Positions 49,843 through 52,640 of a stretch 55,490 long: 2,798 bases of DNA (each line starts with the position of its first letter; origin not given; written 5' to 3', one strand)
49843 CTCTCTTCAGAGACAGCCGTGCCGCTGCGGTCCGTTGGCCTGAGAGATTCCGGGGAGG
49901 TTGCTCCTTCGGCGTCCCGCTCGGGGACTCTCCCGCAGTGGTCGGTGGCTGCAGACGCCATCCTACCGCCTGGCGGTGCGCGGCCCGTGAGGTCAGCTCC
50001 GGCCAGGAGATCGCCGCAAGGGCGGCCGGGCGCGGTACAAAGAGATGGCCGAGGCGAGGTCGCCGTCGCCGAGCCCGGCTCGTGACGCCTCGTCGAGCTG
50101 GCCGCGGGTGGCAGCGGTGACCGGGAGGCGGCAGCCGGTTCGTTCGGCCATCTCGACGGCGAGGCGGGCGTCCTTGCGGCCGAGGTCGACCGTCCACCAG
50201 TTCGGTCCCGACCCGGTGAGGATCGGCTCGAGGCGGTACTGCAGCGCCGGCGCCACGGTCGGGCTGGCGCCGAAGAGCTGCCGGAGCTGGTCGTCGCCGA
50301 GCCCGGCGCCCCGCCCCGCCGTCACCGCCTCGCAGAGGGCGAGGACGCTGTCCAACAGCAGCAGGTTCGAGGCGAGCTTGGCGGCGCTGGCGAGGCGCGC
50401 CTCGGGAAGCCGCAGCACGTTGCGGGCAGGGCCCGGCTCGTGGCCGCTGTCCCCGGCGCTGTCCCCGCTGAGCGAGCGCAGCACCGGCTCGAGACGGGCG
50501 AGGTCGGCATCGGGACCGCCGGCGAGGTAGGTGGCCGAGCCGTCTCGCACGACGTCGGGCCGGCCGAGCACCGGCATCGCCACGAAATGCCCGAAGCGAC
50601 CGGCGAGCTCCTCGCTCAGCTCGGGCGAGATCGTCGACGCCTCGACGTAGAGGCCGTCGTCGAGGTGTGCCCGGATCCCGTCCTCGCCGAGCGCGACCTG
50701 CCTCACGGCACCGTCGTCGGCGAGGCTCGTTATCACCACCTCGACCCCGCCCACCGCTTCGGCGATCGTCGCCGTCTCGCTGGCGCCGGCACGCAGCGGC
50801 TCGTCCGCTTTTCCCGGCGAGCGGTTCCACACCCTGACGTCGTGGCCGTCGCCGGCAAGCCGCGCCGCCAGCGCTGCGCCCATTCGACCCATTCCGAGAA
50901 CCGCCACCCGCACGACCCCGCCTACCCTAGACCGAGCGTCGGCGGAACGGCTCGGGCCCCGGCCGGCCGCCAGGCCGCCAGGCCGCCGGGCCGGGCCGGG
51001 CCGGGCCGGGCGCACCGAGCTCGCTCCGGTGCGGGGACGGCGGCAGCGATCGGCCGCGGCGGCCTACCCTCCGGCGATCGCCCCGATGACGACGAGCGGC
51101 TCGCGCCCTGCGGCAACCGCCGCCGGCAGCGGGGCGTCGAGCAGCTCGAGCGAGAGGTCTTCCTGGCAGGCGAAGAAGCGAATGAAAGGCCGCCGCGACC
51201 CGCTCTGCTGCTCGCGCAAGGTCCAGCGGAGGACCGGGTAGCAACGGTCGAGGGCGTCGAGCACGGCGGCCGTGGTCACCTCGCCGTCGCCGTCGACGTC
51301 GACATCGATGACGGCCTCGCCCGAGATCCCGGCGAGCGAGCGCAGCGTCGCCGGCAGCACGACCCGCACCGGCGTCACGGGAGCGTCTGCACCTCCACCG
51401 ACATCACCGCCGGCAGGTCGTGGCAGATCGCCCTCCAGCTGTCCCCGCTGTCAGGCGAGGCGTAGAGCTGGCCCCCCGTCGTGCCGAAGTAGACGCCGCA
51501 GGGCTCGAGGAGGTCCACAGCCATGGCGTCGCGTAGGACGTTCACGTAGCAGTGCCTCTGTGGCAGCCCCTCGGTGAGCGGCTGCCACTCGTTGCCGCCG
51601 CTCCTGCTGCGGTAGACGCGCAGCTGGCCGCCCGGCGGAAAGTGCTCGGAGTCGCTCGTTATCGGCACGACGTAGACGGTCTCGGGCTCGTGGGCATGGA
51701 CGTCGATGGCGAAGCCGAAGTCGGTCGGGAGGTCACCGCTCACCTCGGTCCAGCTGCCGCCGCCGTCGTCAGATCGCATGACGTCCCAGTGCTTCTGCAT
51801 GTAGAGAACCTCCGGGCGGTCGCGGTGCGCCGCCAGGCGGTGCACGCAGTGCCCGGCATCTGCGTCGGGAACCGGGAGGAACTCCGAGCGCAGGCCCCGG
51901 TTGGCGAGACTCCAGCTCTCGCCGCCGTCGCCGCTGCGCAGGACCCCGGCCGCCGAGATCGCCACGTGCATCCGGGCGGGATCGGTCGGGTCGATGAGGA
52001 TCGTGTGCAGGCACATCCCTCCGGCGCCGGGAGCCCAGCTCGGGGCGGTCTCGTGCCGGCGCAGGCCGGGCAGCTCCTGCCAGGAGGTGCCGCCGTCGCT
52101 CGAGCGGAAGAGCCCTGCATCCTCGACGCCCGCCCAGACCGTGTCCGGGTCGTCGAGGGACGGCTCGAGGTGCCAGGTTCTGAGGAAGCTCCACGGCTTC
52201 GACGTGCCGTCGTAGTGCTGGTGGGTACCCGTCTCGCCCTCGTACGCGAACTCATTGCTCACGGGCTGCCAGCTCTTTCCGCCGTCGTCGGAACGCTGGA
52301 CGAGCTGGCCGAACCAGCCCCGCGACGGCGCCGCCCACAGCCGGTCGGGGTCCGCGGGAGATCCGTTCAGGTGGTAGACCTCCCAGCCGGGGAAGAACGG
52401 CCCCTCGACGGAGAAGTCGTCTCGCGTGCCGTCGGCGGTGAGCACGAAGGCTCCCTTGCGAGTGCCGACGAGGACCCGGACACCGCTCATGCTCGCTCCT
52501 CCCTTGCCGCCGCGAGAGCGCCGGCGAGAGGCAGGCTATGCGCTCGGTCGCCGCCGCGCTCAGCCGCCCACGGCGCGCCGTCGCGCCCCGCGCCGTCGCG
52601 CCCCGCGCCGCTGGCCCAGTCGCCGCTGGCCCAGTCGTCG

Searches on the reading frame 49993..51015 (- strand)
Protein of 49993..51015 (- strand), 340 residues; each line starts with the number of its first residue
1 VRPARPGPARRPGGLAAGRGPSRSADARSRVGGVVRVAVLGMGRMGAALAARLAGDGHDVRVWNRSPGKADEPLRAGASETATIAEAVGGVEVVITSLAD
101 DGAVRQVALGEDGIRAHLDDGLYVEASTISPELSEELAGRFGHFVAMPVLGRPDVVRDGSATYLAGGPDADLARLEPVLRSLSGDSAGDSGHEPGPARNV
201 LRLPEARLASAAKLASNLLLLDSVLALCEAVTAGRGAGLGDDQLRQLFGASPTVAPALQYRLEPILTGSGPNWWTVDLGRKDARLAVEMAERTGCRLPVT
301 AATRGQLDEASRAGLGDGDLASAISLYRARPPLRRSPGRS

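Call 27: search_protein_families(library=pfam, proteins=[window:49993-51015:-])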
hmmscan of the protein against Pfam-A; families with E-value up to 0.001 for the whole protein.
window:49993-51015:- (340 aa): 7 families
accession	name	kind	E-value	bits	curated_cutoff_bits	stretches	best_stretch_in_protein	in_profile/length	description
PF03446.21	NAD_binding_2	-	8.4e-29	101.1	21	1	36-183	1-153/161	NAD binding domain of 6-phosphogluconate dehydrogenase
PF14833.11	NAD_binding_11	-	9.4e-14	52.2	30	1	210-327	4-122/122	NAD-binding of NADP-dependent 3-hydroxyisobutyrate dehydrogenase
PF03807.23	F420_oxidored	-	1.7e-07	32.2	21.6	1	36-97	1-66/94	NADP oxidoreductase coenzyme F420-dependent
PF01210.29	NAD_Gly3P_dh_N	-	3.2e-05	24.4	23.1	1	37-71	2-36/158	NAD-dependent glycerol-3-phosphate dehydrogenase N-terminus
PF02826.25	2-Hacid_dh_C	-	0.00015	21.7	25.1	1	36-98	38-99/178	D-isomer specific 2-hydroxyacid dehydrogenase, NAD binding domain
PF02558.23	ApbA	-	0.00017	21.7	22.2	1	37-75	1-38/150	Ketopantoate reductase PanE/ApbA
PF02737.24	3HCDH_N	-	0.00035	21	22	1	37-82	2-47/180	3-hydroxyacyl-CoA dehydrogenase, NAD binding domain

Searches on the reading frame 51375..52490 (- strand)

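Call 27: search_protein_families(library=pfam, proteins=[window:51375-52490:-])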
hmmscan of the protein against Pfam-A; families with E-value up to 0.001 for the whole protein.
window:51375-52490:- (371 aa): 3 families
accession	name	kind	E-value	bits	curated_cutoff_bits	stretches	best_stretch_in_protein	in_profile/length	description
PF15902.12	Sortilin-Vps10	-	7.2e-10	38.7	33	1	183-309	3-116/446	Sortilin, neurotensin receptor 3,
PF02012.26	BNR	-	5.7e-06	26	27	0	65-76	1-12/12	BNR/Asp-box repeat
PF14870.12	PSII_BNR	-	0.00043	20.1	27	0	108-139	237-268/303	Photosynthesis system II assembly factor YCF48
